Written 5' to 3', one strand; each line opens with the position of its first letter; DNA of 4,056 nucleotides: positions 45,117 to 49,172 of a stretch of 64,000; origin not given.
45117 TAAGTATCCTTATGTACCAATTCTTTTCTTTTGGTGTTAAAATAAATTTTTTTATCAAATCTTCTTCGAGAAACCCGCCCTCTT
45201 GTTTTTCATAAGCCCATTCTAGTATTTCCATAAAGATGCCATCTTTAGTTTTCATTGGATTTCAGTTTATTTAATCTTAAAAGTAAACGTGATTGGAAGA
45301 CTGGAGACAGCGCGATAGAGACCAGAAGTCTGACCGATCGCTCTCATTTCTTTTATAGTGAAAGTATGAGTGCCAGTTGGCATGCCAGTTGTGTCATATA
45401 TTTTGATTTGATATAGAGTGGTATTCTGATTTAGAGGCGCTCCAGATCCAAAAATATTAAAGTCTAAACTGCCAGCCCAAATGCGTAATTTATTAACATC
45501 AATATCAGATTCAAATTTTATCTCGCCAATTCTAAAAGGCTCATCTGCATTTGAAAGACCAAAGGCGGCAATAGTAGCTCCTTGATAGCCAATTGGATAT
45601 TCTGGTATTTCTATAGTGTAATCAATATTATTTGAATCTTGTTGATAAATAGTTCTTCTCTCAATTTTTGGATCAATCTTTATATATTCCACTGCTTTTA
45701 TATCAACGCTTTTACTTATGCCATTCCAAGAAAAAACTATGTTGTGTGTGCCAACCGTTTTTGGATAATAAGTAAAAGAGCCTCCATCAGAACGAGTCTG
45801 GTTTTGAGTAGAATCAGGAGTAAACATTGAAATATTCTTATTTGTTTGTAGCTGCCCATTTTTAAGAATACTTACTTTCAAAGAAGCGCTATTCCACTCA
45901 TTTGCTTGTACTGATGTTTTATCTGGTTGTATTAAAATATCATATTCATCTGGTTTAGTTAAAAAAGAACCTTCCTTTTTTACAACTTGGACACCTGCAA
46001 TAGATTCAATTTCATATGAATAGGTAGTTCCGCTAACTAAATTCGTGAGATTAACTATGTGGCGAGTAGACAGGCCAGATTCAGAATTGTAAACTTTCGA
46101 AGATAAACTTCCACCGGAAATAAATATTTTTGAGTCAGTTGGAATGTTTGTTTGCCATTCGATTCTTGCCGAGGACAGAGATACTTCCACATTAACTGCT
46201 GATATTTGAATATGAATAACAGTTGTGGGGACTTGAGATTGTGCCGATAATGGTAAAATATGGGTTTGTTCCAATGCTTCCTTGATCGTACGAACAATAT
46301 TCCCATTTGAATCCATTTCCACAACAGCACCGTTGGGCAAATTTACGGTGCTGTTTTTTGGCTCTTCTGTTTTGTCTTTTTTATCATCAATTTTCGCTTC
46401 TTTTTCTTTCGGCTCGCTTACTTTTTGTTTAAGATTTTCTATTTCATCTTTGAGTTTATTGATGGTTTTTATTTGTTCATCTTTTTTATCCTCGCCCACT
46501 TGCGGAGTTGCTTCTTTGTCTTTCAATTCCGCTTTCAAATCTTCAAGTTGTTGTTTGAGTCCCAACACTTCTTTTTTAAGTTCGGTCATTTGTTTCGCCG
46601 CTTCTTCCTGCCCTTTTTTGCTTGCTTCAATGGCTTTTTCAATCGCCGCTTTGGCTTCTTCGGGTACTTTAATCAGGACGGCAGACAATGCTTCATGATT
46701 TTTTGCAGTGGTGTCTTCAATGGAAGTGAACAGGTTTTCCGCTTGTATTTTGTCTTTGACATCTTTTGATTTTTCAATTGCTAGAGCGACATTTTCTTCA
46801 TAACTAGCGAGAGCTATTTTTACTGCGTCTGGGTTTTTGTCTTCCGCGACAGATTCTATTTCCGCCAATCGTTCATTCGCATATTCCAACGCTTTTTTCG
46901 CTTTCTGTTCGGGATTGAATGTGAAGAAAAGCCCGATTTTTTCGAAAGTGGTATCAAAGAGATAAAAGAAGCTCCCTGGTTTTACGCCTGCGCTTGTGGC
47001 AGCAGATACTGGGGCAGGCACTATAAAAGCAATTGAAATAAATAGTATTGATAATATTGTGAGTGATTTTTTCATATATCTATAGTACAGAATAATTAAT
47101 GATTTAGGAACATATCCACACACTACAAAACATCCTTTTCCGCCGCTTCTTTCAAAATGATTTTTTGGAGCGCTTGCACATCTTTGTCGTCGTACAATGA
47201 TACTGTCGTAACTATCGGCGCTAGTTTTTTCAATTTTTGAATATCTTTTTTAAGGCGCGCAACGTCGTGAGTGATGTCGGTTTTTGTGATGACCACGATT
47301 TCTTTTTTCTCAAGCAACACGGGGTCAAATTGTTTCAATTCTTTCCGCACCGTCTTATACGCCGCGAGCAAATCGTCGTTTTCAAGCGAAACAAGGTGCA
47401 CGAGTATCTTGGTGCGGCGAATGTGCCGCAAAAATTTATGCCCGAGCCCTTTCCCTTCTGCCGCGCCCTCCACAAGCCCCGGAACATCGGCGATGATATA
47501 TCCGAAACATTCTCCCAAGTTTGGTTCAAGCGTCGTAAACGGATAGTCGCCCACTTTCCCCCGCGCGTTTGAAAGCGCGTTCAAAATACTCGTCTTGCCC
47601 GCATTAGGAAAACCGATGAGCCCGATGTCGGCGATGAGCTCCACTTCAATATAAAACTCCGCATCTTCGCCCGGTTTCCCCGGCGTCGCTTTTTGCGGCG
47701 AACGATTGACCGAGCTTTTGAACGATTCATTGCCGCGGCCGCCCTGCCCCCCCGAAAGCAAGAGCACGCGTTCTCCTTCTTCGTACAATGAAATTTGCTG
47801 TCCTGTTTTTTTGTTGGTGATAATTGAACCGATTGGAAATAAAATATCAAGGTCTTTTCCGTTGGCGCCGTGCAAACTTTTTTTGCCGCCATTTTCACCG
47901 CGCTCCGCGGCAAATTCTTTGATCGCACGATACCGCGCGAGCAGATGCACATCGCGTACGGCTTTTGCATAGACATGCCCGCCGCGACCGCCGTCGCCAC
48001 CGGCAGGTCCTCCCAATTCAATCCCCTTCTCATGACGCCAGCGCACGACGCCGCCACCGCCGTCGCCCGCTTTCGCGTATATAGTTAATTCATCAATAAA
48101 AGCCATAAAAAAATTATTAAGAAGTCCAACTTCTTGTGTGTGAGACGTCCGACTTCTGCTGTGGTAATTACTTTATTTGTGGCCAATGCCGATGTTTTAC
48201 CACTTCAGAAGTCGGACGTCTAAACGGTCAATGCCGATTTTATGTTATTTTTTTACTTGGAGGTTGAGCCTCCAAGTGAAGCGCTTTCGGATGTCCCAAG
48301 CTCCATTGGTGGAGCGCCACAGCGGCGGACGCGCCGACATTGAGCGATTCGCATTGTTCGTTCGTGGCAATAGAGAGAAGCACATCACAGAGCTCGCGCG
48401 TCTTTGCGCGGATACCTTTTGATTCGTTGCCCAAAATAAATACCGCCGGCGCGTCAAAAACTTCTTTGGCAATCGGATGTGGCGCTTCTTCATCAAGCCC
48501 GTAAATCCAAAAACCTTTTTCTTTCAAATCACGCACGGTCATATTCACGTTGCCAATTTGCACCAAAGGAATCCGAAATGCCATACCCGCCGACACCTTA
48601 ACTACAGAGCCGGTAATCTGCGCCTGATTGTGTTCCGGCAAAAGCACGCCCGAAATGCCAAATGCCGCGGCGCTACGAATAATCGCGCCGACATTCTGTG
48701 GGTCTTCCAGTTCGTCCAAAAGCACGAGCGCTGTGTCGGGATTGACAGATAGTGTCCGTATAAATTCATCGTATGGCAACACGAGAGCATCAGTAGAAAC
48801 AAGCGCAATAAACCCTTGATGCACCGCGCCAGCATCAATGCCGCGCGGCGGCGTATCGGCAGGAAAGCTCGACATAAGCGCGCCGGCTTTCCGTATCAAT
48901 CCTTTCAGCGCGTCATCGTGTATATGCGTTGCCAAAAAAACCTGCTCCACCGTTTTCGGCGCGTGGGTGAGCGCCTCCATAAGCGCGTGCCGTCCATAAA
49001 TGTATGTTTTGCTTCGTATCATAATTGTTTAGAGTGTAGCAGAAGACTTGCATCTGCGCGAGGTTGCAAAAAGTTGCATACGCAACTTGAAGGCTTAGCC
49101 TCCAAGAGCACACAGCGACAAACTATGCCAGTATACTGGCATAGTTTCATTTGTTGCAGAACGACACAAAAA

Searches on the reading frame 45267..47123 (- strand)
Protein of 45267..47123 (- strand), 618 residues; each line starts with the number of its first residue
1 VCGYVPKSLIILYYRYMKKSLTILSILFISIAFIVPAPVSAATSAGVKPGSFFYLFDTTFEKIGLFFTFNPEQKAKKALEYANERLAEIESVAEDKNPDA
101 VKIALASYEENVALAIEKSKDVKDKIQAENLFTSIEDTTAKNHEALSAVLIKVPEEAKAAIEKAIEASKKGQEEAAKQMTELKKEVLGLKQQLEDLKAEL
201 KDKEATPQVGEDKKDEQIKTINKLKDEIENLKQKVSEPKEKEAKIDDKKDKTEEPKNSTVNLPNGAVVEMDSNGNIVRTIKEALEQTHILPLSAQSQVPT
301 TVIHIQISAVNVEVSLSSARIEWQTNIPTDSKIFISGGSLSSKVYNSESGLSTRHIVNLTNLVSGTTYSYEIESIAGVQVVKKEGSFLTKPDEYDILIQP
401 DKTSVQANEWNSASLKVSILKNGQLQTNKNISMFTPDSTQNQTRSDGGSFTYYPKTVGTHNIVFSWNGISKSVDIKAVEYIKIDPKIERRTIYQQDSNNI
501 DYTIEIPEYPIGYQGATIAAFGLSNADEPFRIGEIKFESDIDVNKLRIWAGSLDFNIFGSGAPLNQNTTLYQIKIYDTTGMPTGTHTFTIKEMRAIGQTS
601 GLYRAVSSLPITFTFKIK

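Call 8: search_protein_families(library=pfam, proteins=[window:45267-47123:-], max_evalue=0.001)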
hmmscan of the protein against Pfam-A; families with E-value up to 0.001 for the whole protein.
window:45267-47123:- (618 aa): 1 family
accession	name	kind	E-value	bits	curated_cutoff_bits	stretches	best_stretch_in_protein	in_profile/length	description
PF18915.5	DUF5667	-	1.4e-20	74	27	1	46-156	1-99/99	Domain of unknown function (DUF5667)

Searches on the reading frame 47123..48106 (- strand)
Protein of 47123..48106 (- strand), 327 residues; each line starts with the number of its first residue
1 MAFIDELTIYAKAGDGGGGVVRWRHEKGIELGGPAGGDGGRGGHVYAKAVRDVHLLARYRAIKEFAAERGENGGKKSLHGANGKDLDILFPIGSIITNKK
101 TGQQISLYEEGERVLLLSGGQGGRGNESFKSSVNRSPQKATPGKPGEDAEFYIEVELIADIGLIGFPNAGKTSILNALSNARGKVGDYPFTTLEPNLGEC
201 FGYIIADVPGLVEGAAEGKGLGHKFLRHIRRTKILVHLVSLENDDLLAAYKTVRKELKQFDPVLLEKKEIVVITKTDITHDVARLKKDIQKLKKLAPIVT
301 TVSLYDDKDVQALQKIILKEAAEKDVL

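Call 8: search_protein_families(library=pfam, proteins=[window:47123-48106:-], max_evalue=0.001)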
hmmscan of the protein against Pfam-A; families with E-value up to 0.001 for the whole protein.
window:47123-48106:- (327 aa): 3 families
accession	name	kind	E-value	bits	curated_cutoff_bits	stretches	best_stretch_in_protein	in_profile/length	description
PF01018.28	GTP1_OBG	-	1.9e-44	151.4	27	1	4-156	1-154/155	GTP1/OBG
PF01926.29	MMR_HSR1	-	1.3e-22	80.5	21.9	1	161-275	2-113/113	50S ribosome-binding GTPase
PF02421.24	FeoB_N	-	8.6e-09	35.5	27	1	161-226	3-74/156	Ferrous iron transport protein B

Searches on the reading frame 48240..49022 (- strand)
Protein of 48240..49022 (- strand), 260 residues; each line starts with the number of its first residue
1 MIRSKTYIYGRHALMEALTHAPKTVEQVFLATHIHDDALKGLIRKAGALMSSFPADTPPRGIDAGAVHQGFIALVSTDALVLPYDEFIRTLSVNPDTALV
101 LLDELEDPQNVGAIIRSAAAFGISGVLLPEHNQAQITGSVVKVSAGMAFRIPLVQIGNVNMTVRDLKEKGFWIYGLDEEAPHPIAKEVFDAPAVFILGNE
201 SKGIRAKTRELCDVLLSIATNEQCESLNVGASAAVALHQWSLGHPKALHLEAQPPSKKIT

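Call 73: search_protein_families(library=pfam, proteins=[window:48240-49022:-], max_evalue=0.00001)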
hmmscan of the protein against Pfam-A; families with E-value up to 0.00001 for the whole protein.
window:48240-49022:- (260 aa): 2 families
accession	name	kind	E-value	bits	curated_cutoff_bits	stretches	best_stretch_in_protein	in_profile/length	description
PF00588.24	SpoU_methylase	-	1.2e-37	129.6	29.7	1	99-238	3-142/142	SpoU rRNA Methylase family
PF08032.17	SpoU_sub_bind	-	1.8e-07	31.8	22.8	1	7-76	1-71/76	RNA 2'-O ribose methyltransferase substrate binding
